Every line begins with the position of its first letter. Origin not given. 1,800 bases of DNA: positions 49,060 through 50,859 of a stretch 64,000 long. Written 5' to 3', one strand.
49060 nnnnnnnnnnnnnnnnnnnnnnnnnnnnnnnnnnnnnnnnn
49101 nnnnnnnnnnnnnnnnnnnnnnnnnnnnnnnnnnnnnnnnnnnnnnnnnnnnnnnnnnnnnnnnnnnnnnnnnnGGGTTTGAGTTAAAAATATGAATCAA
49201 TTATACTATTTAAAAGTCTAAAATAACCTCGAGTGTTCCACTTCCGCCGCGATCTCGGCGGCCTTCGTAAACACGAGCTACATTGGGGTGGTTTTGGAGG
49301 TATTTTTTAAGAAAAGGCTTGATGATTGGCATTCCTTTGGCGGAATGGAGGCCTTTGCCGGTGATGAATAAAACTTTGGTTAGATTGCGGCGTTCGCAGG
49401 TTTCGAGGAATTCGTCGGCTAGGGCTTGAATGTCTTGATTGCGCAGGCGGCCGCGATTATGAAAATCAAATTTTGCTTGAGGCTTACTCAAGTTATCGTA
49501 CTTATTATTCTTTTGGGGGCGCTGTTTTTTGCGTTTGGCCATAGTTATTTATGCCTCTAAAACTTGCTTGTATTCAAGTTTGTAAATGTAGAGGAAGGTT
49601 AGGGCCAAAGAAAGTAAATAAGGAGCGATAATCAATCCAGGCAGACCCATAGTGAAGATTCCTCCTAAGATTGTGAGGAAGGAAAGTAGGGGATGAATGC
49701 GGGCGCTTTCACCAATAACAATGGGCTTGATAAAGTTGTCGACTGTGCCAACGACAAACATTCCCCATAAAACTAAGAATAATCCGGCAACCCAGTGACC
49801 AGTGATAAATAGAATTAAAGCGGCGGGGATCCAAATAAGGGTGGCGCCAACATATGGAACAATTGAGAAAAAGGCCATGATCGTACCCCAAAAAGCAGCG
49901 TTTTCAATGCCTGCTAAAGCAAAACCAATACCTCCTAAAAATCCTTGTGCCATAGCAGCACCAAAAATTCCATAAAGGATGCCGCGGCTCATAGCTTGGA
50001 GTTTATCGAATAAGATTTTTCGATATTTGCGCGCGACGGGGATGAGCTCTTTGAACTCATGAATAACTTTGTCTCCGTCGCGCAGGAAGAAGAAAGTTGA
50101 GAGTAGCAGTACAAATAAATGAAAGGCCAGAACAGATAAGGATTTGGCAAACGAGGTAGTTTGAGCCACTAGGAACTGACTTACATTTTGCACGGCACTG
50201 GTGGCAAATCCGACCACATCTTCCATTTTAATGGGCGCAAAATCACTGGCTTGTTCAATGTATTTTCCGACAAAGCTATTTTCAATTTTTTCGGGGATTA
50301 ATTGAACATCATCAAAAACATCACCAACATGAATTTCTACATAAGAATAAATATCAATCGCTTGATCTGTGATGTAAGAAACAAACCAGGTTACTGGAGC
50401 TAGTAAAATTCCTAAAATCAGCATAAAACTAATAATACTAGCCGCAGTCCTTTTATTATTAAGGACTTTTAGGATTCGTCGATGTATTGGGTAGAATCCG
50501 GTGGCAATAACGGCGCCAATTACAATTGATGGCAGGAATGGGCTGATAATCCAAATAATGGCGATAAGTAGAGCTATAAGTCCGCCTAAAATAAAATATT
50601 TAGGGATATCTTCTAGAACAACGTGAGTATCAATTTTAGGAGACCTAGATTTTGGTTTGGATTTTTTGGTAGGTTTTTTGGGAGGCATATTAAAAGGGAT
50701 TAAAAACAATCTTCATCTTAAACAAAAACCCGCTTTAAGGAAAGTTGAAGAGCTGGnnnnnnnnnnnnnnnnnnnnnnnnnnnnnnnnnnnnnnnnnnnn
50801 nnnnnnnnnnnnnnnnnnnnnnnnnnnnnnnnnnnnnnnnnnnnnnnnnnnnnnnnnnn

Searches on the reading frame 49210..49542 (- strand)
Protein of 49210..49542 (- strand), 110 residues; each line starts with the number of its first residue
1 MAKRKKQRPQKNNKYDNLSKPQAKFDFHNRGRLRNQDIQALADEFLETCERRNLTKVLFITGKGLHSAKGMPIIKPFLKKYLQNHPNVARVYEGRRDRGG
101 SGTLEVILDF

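Call 103: search_protein_families(library=pfam, proteins=[window:49210-49542:-], max_evalue=0.00001)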
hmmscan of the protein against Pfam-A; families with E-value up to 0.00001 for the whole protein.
window:49210-49542:- (110 aa): 1 family
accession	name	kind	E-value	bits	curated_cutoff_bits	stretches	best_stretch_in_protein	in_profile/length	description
PF01713.27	Smr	-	1.2e-13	51.4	25.7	1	33-108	6-76/77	Smr domain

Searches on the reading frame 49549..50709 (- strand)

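Call 102: search_protein_families(library=pfam, proteins=[window:49549-50709:-], max_evalue=0.00001)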
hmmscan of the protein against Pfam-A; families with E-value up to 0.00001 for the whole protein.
window:49549-50709:- (386 aa): 1 family
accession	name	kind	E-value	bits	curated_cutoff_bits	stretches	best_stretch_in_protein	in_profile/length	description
PF01594.21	AI-2E_transport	-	9.3e-49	166.8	34.3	1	42-373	5-323/327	AI-2E family transporter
